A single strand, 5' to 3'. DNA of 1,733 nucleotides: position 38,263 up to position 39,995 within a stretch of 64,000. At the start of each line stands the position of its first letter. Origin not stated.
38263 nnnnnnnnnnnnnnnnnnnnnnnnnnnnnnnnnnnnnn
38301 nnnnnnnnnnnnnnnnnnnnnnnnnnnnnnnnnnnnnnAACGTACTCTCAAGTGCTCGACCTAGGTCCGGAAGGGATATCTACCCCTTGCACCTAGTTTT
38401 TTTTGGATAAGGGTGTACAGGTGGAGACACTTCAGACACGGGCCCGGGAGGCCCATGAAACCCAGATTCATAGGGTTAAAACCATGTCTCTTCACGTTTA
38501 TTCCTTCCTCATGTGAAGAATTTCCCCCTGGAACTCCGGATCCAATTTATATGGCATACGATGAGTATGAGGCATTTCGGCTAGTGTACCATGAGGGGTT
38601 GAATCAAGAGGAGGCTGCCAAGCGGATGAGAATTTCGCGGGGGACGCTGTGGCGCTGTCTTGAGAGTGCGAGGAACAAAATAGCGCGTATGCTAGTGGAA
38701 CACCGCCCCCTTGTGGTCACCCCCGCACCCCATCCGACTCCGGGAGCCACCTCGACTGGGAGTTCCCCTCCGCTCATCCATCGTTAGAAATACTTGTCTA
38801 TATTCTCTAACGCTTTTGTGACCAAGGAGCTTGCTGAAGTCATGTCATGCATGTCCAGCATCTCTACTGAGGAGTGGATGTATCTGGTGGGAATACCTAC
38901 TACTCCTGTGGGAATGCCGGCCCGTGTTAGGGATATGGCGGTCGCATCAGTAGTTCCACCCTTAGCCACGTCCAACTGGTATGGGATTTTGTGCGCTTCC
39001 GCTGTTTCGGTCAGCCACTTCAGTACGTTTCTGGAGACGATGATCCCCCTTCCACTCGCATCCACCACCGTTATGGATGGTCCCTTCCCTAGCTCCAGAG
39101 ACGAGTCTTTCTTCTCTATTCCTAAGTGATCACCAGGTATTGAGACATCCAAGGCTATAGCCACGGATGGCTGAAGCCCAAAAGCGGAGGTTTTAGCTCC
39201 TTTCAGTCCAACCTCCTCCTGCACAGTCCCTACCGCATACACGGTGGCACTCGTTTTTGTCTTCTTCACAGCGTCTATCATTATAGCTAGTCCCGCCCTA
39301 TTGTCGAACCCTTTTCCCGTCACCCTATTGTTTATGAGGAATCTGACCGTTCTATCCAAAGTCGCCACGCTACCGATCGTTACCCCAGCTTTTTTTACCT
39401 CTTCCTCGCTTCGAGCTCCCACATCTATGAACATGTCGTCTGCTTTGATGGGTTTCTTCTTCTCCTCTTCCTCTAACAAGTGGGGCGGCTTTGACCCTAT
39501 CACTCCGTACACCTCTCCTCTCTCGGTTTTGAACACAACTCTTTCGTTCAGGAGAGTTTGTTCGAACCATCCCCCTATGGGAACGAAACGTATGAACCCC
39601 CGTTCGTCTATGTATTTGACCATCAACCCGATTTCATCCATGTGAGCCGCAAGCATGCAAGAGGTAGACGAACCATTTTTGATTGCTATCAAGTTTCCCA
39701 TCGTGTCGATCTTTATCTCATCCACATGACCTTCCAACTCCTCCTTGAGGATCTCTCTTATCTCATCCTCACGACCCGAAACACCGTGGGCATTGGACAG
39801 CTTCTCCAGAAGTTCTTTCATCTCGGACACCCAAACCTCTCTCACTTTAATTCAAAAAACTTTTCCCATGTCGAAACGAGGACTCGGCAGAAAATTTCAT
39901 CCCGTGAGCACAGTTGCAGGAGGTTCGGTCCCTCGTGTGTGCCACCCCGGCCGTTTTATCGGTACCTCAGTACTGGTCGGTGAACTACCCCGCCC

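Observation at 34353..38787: Seven-gene cluster of secreted/membrane proteins plus a coiled-coil protein and a sigma-70-r4-like HTH protein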

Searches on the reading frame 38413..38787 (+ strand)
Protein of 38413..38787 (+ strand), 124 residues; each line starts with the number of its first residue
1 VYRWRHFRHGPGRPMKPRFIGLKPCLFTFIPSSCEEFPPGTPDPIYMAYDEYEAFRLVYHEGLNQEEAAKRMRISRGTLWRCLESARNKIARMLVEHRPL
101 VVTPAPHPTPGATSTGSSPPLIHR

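Call 3: search_protein_families(library=pfam, proteins=[window:38413-38787:+], max_evalue=0.1)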
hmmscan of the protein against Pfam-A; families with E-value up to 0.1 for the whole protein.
window:38413-38787:+ (124 aa): 10 families
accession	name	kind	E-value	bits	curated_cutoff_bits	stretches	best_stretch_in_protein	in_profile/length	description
PF02001.22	DUF134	-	3.9e-19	69.5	27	1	12-102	5-90/98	Protein of unknown function DUF134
PF04545.22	Sigma70_r4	-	8e-05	22.5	24.1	1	53-86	11-44/50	Sigma-70, region 4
PF00126.33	HTH_1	-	0.001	19.4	26.6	1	52-105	4-58/60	Bacterial regulatory helix-turn-helix protein, lysR family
PF13384.12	HTH_23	-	0.0016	18.7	24.6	1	53-81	9-36/50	Homeodomain-like domain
PF08281.18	Sigma70_r4_2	-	0.0024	17.9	25.7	1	53-88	17-52/54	Sigma-70, region 4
PF07638.17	Sigma70_ECF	-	0.0033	17.8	21.1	1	56-94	145-183/185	ECF sigma factor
PF13551.12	HTH_29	-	0.0078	16.7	28.1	1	59-89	9-39/64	Winged helix-turn helix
PF13560.12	HTH_31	-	0.0096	16.7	27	1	61-87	13-39/64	Helix-turn-helix domain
PF02954.25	HTH_8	-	0.02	15.1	22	1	64-81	20-37/42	Bacterial regulatory protein, Fis family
PF13412.12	HTH_24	-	0.051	13.6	21.9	1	61-84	16-39/48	Winged helix-turn-helix DNA-binding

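Call 4: search_protein_families(library=ncbifam, proteins=[window:38413-38787:+], max_evalue=0.1)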
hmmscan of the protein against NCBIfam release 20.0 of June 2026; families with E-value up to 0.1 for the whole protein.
window:38413-38787:+ (124 aa): 14 families
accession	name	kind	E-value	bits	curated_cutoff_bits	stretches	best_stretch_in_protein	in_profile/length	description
NF003257.0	PRK04217.1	equivalog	6.8e-28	97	115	1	6-104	4-100/110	hypothetical protein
TIGR02937.1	sigma70-ECF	superfamily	1.7e-05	24.5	42.9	1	50-93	121-164/165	sigma-70 family RNA polymerase sigma factor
NF053881.1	TransRegDeoRBac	equivalog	0.00052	19.3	420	1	53-89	11-47/311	DNA-binding transcriptional repressor DeoR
NF004113.0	PRK05602.1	equivalog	0.0031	17.2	208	1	52-97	159-204/211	RNA polymerase sigma factor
TIGR02999.1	Sig-70_X6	subfamily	0.013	15.4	126.15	1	53-94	141-182/183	ECF-type sigma factor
NF033545.0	transpos_IS630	equivalog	0.018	14.5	100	1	56-89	6-39/299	IS630 family transposase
NF009172.0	PRK12519.1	subfamily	0.027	14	222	1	53-84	148-179/194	RNA polymerase sigma factor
NF009164.0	PRK12511.1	equivalog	0.028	14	185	1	51-92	116-157/182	RNA polymerase sigma factor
NF006550.0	PRK09047.1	equivalog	0.031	13.7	173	1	53-97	146-190/194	RNA polymerase sigma factor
NF033546.1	transpos_IS21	equivalog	0.047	13.2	160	1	56-87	2-33/294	IS21 family transposase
NF005385.0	PRK06930.1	subfamily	0.07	12.8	136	1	49-94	117-162/170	positive control sigma-like factor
NF006623.1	PRK09191.1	subfamily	0.08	12.7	240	1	50-94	92-136/258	PhyR family response regulator anti-anti-sigma factor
NF009192.0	PRK12540.1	equivalog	0.086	12.4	307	0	49-95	114-160/182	RNA polymerase sigma factor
NF033577.2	transpos_IS481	equivalog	0.086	12.3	224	0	53-96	4-47/284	IS481 family transposase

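Call 88: search_protein_families(library=phrogs, proteins=[window:38413-38787:+], max_evalue=0.01)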
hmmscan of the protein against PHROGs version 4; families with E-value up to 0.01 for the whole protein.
window:38413-38787:+ (124 aa): 4 families
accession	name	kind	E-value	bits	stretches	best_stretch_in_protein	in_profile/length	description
phrog_1740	-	transcription regulation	2.5e-06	27.3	1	50-97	172-219/567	RNA polymerase sigma factor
phrog_1190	-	transcription regulation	2.4e-05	25.2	1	48-95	113-160/167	RNA polymerase sigma factor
phrog_3512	-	transcription regulation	7.4e-05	23.9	1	49-95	68-114/130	sigma factor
phrog_36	-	transcription regulation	0.00085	20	1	50-96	143-189/220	transcriptional regulator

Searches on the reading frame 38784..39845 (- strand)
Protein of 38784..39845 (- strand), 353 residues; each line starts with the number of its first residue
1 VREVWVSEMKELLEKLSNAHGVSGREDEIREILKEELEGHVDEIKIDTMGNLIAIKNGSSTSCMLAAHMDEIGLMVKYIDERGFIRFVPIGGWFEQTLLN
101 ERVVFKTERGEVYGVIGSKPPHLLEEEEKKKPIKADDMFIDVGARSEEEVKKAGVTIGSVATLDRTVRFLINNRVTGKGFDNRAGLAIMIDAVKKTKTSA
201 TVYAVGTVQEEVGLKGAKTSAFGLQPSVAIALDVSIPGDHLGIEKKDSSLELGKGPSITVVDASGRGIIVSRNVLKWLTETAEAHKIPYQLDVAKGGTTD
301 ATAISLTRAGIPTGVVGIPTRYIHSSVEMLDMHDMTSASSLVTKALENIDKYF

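Call 3: search_protein_families(library=pfam, proteins=[window:38784-39845:-], max_evalue=0.1)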
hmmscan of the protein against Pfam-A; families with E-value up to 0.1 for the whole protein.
window:38784-39845:- (353 aa): 3 families
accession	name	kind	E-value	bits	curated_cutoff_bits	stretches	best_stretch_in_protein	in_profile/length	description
PF05343.19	Peptidase_M42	-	2.8e-105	352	23.2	1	50-341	1-292/292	M42 glutamyl aminopeptidase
PF01546.33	Peptidase_M20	-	3.3e-06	27.6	24.6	1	181-347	35-205/206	Peptidase family M20/M25/M40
PF02127.20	Peptidase_M18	-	0.0031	16.8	24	1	248-341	333-427/432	Aminopeptidase I zinc metalloprotease (M18)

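Call 4: search_protein_families(library=ncbifam, proteins=[window:38784-39845:-], max_evalue=0.1)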
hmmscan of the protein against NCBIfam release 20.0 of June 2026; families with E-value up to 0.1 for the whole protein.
window:38784-39845:- (353 aa): 15 families
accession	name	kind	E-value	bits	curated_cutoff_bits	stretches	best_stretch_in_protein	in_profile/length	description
NF040822.1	lys_aminopep_Arch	equivalog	6.6e-78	262.2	700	1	11-349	5-338/345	lysyl aminopeptidase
NF007367.0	PRK09864.1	equivalog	2.6e-76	256.7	569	1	11-344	4-336/356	aminopeptidase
NF007421.0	PRK09961.1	equivalog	9.1e-72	241.8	412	1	11-350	4-334/345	aminopeptidase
TIGR03107.1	glu_aminopep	equivalog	7.7e-65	219.1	469.7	1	14-351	5-343/350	glutamyl aminopeptidase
TIGR03106.1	trio_M42_hydro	equivalog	6.5e-22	77.9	397.75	1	9-344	5-337/343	osmoprotectant NAGGN system M42 family peptidase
NF003367.0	PRK04443.1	equivalog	1e-09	38.2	363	1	7-72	7-72/349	[LysW]-lysine hydrolase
NF009555.0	PRK13004.1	equivalog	2.7e-09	36.4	321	1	6-74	14-83/399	YgeY family selenium metabolism-linked hydrolase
TIGR01883.1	PepT-like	hypoth_equivalog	1.1e-07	31.3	274.25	1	176-233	95-157/361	peptidase T-like protein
TIGR03526.1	selenium_YgeY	hypoth_equivalog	0.00018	20.5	321.5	1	6-74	12-81/395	YgeY family selenium metabolism-linked hydrolase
TIGR01902.1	dapE-lys-deAc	subfamily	0.00023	20.6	163.1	0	11-72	1-62/340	N-acetyl-ornithine/N-acetyl-lysine deacetylase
NF006402.0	PRK08651.1-5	equivalog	0.0019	17.3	369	1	26-192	21-110/369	succinyl-diaminopimelate desuccinylase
NF003976.0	PRK05469.1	subfamily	0.004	16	255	0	273-348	332-404/409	tripeptide aminopeptidase PepT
NF002759.0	PRK02813.1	equivalog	0.0043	16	356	1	283-346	361-427/430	M18 family aminopeptidase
NF009557.0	PRK13009.1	equivalog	0.01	15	284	0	8-70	4-69/377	succinyl-diaminopimelate desuccinylase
NF006403.0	PRK08652.1-1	equivalog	0.047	12.7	427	0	6-74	6-74/354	acetylornithine deacetylase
